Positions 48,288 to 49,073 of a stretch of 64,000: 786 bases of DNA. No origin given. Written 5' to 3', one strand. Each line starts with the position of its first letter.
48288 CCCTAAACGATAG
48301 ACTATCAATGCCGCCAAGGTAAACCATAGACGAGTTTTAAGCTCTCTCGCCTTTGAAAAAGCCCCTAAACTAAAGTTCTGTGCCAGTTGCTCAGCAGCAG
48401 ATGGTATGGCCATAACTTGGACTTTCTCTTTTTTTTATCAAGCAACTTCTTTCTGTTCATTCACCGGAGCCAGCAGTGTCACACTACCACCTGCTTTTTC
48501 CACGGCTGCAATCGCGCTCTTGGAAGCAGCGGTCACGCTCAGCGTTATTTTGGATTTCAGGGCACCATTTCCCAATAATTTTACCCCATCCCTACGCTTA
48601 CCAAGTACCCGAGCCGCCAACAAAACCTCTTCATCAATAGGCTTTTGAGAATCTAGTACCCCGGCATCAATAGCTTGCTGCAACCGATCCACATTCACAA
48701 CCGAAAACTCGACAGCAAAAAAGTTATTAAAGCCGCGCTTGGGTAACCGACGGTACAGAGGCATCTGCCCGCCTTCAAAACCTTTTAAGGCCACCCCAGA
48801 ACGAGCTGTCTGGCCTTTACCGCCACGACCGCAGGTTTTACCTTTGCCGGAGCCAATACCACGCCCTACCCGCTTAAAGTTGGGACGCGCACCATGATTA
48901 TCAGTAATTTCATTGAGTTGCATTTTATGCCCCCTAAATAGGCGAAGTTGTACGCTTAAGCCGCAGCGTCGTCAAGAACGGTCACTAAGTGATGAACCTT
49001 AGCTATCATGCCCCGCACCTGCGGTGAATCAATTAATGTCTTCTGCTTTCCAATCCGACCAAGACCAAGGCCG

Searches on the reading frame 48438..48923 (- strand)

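Call 19: search_protein_families(library=pfam, proteins=[window:48438-48923:-], max_evalue=0.00001)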
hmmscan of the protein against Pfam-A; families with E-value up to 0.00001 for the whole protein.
window:48438-48923:- (161 aa): 1 family
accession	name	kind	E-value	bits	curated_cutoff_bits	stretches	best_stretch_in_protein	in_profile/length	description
PF00828.25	Ribosomal_L27A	-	2.4e-22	79.5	21.5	1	75-149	1-72/72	Ribosomal proteins 50S-L15, 50S-L18e, 60S-L27A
